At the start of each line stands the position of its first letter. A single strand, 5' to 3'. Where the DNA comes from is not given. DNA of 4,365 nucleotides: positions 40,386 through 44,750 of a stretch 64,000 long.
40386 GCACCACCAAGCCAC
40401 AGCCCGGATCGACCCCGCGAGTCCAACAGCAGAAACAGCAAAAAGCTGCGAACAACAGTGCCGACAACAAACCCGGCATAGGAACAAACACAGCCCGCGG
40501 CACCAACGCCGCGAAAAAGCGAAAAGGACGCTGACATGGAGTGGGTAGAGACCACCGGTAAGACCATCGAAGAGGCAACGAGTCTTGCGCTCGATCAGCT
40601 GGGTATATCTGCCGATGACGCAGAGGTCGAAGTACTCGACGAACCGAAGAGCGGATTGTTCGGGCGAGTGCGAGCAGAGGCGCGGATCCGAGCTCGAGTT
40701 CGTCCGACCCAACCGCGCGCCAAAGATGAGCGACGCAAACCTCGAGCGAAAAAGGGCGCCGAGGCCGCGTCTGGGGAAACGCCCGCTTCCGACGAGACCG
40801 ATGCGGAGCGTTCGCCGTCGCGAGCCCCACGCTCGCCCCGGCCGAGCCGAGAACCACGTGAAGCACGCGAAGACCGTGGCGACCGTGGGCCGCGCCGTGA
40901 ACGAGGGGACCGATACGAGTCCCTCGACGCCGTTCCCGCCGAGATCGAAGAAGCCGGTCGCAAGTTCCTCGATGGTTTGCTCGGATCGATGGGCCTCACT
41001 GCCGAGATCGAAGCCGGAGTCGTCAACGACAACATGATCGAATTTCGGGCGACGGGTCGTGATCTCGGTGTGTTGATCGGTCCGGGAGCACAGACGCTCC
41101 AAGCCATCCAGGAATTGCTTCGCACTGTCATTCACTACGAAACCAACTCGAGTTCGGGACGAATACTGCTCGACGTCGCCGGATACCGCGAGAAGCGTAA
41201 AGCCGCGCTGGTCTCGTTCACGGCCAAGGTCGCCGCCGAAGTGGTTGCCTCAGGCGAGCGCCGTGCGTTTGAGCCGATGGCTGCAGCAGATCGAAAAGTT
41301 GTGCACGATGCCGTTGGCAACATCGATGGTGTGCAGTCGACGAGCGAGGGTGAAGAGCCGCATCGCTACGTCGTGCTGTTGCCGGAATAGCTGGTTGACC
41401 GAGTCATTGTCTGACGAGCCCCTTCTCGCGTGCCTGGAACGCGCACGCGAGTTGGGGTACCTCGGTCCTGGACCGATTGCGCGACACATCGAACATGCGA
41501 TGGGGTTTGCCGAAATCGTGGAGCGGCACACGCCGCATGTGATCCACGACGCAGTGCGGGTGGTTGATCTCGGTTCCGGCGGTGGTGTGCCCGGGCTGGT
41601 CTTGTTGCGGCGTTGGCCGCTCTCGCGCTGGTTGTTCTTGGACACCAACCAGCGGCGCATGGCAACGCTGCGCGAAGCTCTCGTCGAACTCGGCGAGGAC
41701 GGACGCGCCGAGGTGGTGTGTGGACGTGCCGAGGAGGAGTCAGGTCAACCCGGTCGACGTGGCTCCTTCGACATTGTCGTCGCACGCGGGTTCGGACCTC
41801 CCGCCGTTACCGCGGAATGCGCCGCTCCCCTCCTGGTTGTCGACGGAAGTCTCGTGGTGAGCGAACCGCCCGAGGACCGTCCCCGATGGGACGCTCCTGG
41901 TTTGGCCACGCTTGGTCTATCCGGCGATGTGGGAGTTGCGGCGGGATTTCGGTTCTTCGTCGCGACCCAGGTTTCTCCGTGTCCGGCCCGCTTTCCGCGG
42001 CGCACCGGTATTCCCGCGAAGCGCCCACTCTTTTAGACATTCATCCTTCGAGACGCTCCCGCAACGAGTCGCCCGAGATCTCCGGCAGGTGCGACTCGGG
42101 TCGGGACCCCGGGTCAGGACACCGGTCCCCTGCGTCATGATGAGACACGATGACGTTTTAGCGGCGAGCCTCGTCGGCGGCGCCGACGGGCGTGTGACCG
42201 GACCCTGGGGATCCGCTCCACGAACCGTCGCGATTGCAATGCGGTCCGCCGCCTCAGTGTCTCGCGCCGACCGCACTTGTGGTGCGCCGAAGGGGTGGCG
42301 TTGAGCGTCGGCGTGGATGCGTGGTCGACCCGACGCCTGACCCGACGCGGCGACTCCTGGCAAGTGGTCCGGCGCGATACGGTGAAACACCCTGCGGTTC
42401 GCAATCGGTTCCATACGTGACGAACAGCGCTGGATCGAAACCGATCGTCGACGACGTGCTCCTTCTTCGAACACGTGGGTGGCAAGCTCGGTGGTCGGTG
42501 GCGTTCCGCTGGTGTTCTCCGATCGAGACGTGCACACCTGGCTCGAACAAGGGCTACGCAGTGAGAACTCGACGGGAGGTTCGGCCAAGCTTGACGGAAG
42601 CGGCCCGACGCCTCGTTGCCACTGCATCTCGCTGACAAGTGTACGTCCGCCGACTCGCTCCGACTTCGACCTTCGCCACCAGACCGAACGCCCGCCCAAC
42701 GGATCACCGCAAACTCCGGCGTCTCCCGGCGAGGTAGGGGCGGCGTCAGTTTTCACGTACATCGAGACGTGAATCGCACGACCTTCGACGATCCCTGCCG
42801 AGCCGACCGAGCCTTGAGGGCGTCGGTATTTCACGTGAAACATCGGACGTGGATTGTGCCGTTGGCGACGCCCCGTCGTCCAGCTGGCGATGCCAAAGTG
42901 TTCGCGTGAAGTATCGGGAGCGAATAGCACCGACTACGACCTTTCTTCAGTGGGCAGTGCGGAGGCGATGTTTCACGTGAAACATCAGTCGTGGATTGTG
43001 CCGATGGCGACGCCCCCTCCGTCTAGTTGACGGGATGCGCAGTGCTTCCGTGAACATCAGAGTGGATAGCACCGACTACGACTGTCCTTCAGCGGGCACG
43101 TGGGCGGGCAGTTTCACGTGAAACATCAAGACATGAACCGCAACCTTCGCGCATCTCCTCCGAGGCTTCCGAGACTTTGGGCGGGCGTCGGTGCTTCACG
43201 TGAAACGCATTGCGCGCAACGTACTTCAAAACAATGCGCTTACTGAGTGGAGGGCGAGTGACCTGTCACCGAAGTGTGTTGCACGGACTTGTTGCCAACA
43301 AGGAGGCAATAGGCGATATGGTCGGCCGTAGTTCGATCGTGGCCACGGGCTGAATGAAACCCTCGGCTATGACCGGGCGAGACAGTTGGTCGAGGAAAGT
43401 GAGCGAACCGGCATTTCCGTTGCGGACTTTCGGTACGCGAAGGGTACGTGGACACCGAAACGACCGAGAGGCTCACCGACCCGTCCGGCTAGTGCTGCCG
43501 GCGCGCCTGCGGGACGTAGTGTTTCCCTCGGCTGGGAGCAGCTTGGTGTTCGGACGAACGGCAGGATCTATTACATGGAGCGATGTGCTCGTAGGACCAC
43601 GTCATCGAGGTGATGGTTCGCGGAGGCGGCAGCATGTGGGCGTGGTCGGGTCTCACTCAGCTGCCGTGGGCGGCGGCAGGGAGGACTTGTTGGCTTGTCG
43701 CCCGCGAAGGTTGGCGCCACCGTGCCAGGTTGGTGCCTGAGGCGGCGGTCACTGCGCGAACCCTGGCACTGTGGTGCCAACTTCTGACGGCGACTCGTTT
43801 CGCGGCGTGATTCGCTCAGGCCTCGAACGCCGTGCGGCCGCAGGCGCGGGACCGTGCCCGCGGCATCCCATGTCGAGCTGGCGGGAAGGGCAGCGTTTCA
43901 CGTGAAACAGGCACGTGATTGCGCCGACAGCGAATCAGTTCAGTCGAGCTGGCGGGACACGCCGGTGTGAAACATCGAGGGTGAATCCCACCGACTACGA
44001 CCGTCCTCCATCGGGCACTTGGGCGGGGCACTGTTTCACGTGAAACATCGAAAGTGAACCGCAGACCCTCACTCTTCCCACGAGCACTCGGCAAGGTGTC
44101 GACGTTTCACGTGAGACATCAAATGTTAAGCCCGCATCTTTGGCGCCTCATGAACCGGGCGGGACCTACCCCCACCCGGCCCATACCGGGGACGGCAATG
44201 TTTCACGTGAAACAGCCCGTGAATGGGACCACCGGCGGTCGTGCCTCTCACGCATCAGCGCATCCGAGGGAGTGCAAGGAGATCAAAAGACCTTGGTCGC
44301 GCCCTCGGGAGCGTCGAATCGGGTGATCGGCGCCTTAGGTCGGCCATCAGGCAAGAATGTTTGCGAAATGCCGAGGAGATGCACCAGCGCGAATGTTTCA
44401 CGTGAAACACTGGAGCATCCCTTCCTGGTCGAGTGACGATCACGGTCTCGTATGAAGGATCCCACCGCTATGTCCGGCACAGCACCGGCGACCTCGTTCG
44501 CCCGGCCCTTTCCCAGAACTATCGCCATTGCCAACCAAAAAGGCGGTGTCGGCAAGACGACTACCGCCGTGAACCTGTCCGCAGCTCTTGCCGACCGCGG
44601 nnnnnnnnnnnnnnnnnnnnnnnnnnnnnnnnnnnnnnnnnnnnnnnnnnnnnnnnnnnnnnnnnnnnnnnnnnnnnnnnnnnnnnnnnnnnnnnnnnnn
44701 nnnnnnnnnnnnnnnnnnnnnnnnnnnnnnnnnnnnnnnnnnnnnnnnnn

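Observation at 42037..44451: Gene-free 2.4 kb 'centromere satellite': a dense, roughly 70-bp-periodic parS array between rsmG and parA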

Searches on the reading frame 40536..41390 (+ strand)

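Call 57: search_protein_families(library=pfam, proteins=[window:40536-41390:+], max_evalue=0.00001)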
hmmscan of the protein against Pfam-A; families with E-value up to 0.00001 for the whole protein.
window:40536-41390:+ (284 aa): 2 families
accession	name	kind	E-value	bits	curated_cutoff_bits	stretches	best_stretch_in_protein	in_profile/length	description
PF14804.11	Jag_N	-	1.9e-16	60.6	25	1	7-55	2-50/50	Jag N-terminus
PF01424.28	R3H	-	4.6e-14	52.6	26.8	1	228-282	6-59/60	R3H domain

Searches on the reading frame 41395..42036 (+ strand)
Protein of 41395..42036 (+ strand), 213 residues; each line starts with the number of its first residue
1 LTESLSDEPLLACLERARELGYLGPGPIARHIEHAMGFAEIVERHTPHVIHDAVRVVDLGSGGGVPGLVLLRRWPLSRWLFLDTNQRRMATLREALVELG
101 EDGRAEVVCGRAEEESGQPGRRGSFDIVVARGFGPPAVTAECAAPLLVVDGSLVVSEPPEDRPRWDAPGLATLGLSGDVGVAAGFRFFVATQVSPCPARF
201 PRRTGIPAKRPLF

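Call 28: find_related_loci(query=window:41395-42033:+, collection=metagenome_contigs, flank=10000)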
Query window:41395-42033:+ (213 aa) in metagenome_contigs; peptide patterns used: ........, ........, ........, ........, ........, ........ (x = any residue, [..] = any of these).
277 stretches matched a pattern; 2 encode a relative of the query (tblastn E <= 1e-3); 2 distinct loci.
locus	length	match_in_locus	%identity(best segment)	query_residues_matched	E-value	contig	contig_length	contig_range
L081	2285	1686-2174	34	31-212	4e-16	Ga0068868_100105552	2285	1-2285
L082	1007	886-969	57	159-186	2e-6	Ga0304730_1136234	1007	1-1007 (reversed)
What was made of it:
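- Tried and rejected: No close relative found (call 28).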

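Call 29: find_homologous_proteins(query=window:41395-42033:+, max_evalue=1e-20)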
Query window:41395-42033:+ (213 aa): 5003 proteins with E <= 1e-20 among 7685 candidates; the best 120 are listed.
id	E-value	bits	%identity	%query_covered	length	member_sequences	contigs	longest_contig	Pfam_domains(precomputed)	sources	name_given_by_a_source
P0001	1.1e-137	475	100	100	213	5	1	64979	PF02527.22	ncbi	-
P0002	4.8e-108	378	80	100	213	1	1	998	PF02527.22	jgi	jgi:16S rRNA (guanine527-N7)-methyltransferase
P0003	4.4e-97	342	75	100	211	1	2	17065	PF13649.13,PF02527.22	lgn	-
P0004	8.6e-97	341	77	100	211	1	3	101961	PF13649.13,PF02527.22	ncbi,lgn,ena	-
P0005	1.7e-94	334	73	98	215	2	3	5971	PF02527.22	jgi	jgi:16S rRNA (guanine527-N7)-methyltransferase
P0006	1.8e-94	334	73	99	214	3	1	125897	PF02527.22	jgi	jgi:16S rRNA (guanine527-N7)-methyltransferase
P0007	8.5e-94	331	73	99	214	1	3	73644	PF02527.22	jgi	jgi:16S rRNA (guanine527-N7)-methyltransferase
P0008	2.6e-93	330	74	98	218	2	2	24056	PF02527.22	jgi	jgi:16S rRNA (guanine527-N7)-methyltransferase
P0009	9.0e-90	318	71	98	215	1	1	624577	PF02527.22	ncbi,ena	-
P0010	7.1e-76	273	63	99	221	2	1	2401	PF02527.22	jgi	jgi:16S rRNA (guanine527-N7)-methyltransferase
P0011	1.6e-71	259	57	100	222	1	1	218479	PF02527.22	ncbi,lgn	-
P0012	2.8e-69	251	58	97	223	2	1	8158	PF02527.22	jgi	jgi:16S rRNA (guanine527-N7)-methyltransferase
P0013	2.5e-67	245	59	100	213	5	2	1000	PF02527.22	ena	-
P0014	4.1e-66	241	76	70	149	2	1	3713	-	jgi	jgi:16S rRNA (guanine527-N7)-methyltransferase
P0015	5.2e-63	231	55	98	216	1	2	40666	PF02527.22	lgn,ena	-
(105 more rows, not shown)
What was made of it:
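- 41395..42036 (+): rsmG (gidB), the upstream boundary gene. Its stop at 42036 is at a conserved position in relatives. A 100% identical 213-aa protein is in the NCBI-derived collection (call 29).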

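Call 30: find_encoding_contigs(protein=P0001, flank=10000, max_places=4)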
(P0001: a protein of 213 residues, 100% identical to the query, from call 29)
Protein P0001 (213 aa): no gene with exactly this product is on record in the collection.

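Call 31: find_encoding_contigs(protein=P0004, flank=10000, max_places=3)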
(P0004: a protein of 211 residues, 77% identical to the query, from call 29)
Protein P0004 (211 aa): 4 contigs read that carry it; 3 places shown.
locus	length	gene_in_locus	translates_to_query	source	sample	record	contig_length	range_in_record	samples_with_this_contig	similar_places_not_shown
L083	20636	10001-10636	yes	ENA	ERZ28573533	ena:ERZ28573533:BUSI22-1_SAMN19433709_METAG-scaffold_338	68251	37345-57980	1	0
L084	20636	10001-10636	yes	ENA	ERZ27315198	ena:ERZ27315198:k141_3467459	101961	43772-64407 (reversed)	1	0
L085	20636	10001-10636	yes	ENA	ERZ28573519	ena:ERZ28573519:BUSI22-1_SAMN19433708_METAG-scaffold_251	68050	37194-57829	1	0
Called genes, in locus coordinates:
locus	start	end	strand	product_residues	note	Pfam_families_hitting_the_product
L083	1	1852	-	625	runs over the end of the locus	PF02518:HATPase_c, PF00204:DNA_gyraseB, PF01751:Toprim, PF00986:DNA_gyraseB_C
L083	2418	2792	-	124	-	PF05258:DciA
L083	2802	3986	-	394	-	PF02463:SMC_N, PF13175:AAA_15, PF13476:AAA_23, PF13555:AAA_29 (faint), PF13304:AAA_21 (weak)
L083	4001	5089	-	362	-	PF00712:DNA_pol3_beta, PF02767:DNA_pol3_beta_2, PF02768:DNA_pol3_beta_3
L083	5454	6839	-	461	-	PF11638:DnaA_N, PF00308:Bac_DnaA, PF00004:AAA (weak), PF08299:Bac_DnaA_C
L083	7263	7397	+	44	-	PF00468:Ribosomal_L34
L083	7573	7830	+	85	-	PF00825:Ribonuclease_P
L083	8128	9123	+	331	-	PF02096:60KD_IMP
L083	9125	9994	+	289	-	PF14804:Jag_N, PF13083:KH_KhpA-B (weak), PF01424:R3H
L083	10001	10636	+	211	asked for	PF02527:GidB, PF13649:Methyltransf_25 (weak)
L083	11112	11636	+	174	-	-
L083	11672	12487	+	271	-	PF00142:Fer4_NifH, PF02374:ArsA_ATPase (weak), PF06564:CBP_BcsQ, PF09140:MipZ, PF10609:ParA, PF13614:AAA_31, PF01656:CbiA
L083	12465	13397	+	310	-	PF02195:ParB_N, PF17762:HTH_ParB, PF23552:ParB_C (weak)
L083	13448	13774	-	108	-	PF00085:Thioredoxin, PF04756:OST3_OST6 (faint), PF14595:Thioredoxin_9 (faint), PF13098:Thioredoxin_2, PF13905:Thioredoxin_8 (faint)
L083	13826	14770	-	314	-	PF00890:FAD_binding_2 (faint), PF01266:DAO (faint), PF01946:Thi4 (weak), PF07992:Pyr_redox_2, PF13241:NAD_binding_7 (faint), PF13738:Pyr_redox_3, PF00070:Pyr_redox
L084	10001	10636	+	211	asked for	PF02527:GidB, PF13649:Methyltransf_25 (weak)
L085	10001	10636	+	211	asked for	PF02527:GidB, PF13649:Methyltransf_25 (weak)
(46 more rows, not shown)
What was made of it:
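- On Chromosomal ParABS centromere (parS cluster): The order dnaN-dnaA / rpmH-rnpA-yidC-jag-rsmG matches annotated relatives (call 31).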

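Call 32: find_encoding_contigs(protein=P0006, flank=10000, max_places=3)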
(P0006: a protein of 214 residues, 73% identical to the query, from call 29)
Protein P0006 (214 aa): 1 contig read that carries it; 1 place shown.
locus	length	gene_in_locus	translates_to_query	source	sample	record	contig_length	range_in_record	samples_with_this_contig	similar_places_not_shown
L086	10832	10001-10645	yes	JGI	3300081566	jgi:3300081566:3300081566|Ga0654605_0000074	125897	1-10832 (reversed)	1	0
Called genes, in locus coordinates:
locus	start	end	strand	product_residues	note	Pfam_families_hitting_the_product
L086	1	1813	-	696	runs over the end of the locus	PF02518:HATPase_c, PF00204:DNA_gyraseB, PF01751:Toprim, PF00986:DNA_gyraseB_C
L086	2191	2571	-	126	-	PF05258:DciA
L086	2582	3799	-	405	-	PF02463:SMC_N, PF13175:AAA_15, PF13476:AAA_23, PF13304:AAA_21 (faint)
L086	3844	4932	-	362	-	PF00712:DNA_pol3_beta, PF02767:DNA_pol3_beta_2, PF02768:DNA_pol3_beta_3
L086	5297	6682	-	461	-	PF11638:DnaA_N, PF00308:Bac_DnaA, PF00004:AAA (weak), PF08299:Bac_DnaA_C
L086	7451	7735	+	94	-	PF00825:Ribonuclease_P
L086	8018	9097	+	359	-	PF02096:60KD_IMP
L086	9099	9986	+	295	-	PF14804:Jag_N, PF13083:KH_KhpA-B (weak), PF01424:R3H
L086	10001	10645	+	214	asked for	PF02527:GidB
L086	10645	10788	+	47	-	-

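Call 33: find_encoding_contigs(protein=P0009, flank=10000, max_places=3)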
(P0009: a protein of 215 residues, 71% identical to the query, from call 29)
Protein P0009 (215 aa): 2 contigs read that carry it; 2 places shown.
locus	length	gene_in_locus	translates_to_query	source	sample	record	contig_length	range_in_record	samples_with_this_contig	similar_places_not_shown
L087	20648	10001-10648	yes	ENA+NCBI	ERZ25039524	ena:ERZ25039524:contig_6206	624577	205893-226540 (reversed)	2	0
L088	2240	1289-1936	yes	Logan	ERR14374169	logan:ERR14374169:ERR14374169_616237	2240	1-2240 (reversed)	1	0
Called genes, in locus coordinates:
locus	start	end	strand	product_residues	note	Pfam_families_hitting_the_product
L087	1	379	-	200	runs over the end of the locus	PF01751:Toprim, PF00986:DNA_gyraseB_C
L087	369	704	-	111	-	PF00204:DNA_gyraseB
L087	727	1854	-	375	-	PF02518:HATPase_c, PF00204:DNA_gyraseB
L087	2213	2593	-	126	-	PF05258:DciA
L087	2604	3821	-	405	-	PF02463:SMC_N, PF13175:AAA_15, PF13476:AAA_23, PF13304:AAA_21 (weak)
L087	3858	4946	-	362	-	PF00712:DNA_pol3_beta, PF02767:DNA_pol3_beta_2, PF02768:DNA_pol3_beta_3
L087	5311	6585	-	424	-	PF00308:Bac_DnaA, PF00004:AAA (weak), PF08299:Bac_DnaA_C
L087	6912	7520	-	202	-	-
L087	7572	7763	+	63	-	-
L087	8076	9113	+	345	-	PF02096:60KD_IMP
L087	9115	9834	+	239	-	PF14804:Jag_N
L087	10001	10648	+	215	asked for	PF02527:GidB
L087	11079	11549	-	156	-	-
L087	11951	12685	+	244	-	-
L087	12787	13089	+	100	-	PF05225:HTH_psq (faint), PF13518:HTH_28 (faint), PF13560:HTH_31 (faint)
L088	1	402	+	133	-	?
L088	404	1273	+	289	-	PF14804:Jag_N, PF13083:KH_KhpA-B (weak), PF01424:R3H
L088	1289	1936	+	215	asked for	PF02527:GidB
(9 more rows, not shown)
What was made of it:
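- L086 and L088 also end just after rsmG (calls 32, 33).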

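Call 48: list_cluster_members(proteins=[P0001, P0004, P0009])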
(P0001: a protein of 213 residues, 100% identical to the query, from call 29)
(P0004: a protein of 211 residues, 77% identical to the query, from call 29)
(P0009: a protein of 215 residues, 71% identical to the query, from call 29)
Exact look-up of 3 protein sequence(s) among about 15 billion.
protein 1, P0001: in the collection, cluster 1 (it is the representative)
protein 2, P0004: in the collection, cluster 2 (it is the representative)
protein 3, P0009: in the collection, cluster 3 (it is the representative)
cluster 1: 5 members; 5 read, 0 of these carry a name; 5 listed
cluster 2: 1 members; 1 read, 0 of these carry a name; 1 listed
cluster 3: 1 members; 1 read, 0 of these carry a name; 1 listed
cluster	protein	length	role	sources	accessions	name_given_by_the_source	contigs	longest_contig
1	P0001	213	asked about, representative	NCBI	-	-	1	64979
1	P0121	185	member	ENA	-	-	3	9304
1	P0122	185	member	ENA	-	-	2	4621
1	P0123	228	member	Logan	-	-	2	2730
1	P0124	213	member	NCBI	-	-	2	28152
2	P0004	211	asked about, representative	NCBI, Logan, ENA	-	-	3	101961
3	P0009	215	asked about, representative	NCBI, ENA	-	-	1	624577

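Call 49: find_encoding_contigs(protein=P0124, flank=10000, max_places=4)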
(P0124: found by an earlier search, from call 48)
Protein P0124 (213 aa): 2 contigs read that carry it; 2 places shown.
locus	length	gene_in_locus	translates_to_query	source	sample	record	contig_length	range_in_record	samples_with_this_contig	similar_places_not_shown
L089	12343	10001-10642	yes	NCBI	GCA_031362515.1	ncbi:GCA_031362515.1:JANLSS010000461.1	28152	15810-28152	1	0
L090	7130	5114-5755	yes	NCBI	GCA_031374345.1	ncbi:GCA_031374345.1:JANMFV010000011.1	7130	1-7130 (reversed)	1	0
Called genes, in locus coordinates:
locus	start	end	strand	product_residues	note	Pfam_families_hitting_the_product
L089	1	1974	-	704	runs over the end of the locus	PF02518:HATPase_c, PF00204:DNA_gyraseB, PF01751:Toprim, PF00986:DNA_gyraseB_C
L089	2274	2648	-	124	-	PF05258:DciA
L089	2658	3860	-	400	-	PF02463:SMC_N, PF13175:AAA_15, PF13476:AAA_23, PF13304:AAA_21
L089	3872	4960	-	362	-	PF00712:DNA_pol3_beta, PF02767:DNA_pol3_beta_2, PF02768:DNA_pol3_beta_3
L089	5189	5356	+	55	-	-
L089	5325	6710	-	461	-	PF11638:DnaA_N, PF00308:Bac_DnaA, PF00004:AAA (weak), PF08299:Bac_DnaA_C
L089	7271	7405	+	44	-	PF00468:Ribosomal_L34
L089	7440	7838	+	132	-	PF00825:Ribonuclease_P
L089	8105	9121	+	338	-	PF02096:60KD_IMP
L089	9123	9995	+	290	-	-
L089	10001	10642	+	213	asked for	PF02527:GidB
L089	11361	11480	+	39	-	-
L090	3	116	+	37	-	?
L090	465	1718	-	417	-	PF00308:Bac_DnaA, PF00004:AAA (weak), PF08299:Bac_DnaA_C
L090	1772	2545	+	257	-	PF00468:Ribosomal_L34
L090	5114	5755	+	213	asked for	PF02527:GidB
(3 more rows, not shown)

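Call 50: find_encoding_contigs(protein=P0121, flank=10000, max_places=4)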
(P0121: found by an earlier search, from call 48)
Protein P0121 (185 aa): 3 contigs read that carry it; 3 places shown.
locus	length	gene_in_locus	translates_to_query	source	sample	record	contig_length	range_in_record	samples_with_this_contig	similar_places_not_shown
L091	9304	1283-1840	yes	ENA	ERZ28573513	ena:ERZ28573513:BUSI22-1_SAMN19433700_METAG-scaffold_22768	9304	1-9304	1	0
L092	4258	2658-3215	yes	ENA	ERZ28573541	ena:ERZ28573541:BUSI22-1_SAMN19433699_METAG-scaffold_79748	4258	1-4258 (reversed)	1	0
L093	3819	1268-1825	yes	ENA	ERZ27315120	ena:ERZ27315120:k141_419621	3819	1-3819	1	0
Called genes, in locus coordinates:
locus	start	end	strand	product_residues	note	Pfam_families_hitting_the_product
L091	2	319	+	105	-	?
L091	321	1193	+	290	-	-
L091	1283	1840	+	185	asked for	PF02527:GidB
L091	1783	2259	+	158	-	-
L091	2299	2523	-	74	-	-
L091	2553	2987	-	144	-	-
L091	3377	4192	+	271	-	PF00142:Fer4_NifH, PF02374:ArsA_ATPase (weak), PF06564:CBP_BcsQ, PF09140:MipZ, PF10609:ParA, PF13614:AAA_31, PF01656:CbiA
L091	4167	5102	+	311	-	PF02195:ParB_N, PF23552:ParB_C (faint), PF17762:HTH_ParB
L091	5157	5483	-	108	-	PF00085:Thioredoxin, PF04756:OST3_OST6 (weak), PF14595:Thioredoxin_9 (faint), PF13098:Thioredoxin_2, PF13905:Thioredoxin_8 (faint)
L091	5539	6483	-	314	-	PF00890:FAD_binding_2 (faint), PF01266:DAO (faint), PF01946:Thi4 (faint), PF03486:HI0933_like (faint), PF07992:Pyr_redox_2, PF13738:Pyr_redox_3, PF00070:Pyr_redox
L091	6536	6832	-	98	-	PF07332:Phage_holin_3_6 (weak)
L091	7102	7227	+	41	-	-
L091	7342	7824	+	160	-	-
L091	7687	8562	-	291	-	-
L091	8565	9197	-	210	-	PF07638:Sigma70_ECF (faint), PF04542:Sigma70_r2, PF08281:Sigma70_r4_2, PF04545:Sigma70_r4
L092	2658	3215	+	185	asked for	PF02527:GidB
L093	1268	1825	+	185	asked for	PF02527:GidB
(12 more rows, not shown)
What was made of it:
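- Gene callers place unnamed ORFs in the equivalent gaps of relatives (calls 31, 50).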

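Call 57: search_protein_families(library=pfam, proteins=[window:41395-42036:+], max_evalue=0.00001)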
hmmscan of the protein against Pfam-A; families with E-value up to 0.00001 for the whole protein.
window:41395-42036:+ (213 aa): 1 family
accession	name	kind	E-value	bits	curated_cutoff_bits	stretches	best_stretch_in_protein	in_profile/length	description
PF02527.21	GidB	-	2.5e-15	56.7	27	1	49-154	45-145/184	rRNA small subunit methyltransferase G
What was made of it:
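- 41395..42036 (+): Pfam GidB, E = 2.5e-15 (call 57).
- On Plasmid-type tandem centromere (sopC-like): The flanking genes are core chromosomal origin-region genes (calls 31, 57).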

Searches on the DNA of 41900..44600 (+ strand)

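Call 7: search_rna_families(source=window, start=41900, end=44600, threshold=evalue, max_evalue=10, show_alignments=2)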
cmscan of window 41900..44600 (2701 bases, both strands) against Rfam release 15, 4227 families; matches with E-value up to 10: 2.
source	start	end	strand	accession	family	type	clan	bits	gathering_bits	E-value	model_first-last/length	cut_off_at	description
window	44139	44199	-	RF01556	TB9Cs3H2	Gene; snRNA; snoRNA; HACA-box;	-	16.5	50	5.3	1-63/63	no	Trypanosomatid snoRNA TB9Cs3H2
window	44519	44552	+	RF02741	Rev44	Gene; antisense;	-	10.5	178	8.3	283-316/336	no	Soft rot Enterobacteriaceae Rev 44 asRNA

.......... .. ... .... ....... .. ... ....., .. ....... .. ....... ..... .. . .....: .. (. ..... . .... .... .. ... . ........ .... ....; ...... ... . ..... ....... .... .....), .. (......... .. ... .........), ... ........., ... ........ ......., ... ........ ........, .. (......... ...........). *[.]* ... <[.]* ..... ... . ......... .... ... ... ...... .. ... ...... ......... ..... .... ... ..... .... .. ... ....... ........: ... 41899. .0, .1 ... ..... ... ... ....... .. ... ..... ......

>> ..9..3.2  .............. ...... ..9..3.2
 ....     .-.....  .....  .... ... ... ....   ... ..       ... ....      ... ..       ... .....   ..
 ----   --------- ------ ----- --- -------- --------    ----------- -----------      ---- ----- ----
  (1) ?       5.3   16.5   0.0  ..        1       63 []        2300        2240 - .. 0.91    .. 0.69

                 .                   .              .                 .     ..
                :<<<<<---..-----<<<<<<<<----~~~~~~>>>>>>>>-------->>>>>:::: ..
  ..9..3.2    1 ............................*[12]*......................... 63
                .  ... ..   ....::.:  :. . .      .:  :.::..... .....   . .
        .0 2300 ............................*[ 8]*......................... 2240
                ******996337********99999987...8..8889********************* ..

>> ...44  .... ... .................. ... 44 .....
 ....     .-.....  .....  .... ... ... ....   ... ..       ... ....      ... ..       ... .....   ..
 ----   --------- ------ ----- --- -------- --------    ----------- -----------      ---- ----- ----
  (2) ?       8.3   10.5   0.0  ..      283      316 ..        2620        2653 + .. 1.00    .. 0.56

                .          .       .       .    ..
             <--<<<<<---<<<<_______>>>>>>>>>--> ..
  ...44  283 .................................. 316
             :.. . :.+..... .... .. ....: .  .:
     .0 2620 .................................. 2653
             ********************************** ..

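Call 52: search_dna_similar(query=window:42037-44469:+, collection=plasmids, mode=distant, max_rows=10)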
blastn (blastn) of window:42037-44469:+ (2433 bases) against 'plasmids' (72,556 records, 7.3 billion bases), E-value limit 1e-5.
No match.

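Call 53: search_dna_similar(query=window:42037-44469:+, collection=phages, mode=distant, max_rows=10)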
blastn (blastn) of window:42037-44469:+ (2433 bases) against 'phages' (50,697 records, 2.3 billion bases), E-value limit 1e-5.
No match.
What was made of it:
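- On Plasmid-type tandem centromere (sopC-like): No blastn match in 72,556 plasmids or 50,697 phages (calls 52, 53).
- Closest known: F plasmid sopC and other plasmid tandem centromeres. Different: It has no sequence similarity to any plasmid or phage record (calls 52, 53).
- Tried and rejected: None (calls 52, 53).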
